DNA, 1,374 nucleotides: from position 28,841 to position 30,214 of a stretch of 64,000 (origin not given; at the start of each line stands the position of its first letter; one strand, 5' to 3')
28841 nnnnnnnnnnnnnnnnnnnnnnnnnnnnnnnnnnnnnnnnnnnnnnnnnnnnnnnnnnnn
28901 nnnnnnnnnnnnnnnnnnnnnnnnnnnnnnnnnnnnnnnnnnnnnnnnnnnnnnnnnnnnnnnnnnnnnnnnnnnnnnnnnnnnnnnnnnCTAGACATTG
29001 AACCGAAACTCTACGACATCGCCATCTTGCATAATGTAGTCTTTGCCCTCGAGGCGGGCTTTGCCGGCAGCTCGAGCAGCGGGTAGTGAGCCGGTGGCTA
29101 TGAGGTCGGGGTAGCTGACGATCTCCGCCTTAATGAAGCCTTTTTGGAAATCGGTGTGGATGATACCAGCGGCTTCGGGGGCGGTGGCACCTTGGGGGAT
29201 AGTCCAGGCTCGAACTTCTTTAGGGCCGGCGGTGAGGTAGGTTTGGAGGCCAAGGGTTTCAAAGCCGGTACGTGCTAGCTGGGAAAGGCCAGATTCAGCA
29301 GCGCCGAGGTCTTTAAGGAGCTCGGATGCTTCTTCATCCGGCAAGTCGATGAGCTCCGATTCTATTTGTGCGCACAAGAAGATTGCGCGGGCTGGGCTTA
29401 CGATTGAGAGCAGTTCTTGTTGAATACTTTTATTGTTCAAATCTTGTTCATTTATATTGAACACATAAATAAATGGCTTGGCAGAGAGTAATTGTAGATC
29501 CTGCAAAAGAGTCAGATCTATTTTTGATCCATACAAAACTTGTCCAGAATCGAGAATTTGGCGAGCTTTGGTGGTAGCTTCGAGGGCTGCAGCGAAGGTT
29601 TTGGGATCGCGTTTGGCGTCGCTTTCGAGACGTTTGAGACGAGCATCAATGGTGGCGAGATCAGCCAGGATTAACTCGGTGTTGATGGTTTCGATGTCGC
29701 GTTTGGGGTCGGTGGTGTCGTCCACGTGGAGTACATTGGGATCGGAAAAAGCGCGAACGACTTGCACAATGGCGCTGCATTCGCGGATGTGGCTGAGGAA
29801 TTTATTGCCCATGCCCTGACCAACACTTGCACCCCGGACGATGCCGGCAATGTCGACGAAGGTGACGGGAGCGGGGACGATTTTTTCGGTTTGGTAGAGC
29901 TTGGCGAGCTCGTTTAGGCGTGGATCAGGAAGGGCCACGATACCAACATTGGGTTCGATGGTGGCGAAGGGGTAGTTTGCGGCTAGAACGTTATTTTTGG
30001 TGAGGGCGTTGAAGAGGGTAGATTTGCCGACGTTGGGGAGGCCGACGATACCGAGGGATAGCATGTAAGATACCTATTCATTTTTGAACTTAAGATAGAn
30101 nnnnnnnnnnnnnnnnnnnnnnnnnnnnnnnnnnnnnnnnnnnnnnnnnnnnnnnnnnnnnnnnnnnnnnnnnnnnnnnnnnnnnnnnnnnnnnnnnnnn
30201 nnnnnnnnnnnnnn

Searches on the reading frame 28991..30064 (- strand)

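Call 93: search_protein_families(library=pfam, proteins=[window:28991-30064:-], max_evalue=0.001)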
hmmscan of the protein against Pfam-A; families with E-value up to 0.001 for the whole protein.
window:28991-30064:- (357 aa): 4 families
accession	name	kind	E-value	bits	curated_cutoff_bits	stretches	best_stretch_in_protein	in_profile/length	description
PF06071.19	YchF-GTPase_C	-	1.7e-37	127.8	27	1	273-356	1-84/84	Protein of unknown function (DUF933)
PF01926.29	MMR_HSR1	-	2.8e-22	79.4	21.9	1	4-114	2-86/113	50S ribosome-binding GTPase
PF02421.24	FeoB_N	-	2.4e-08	34.1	27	1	5-44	4-43/156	Ferrous iron transport protein B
PF02824.27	TGS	-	0.00011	22.6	22.2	1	288-353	12-58/60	TGS domain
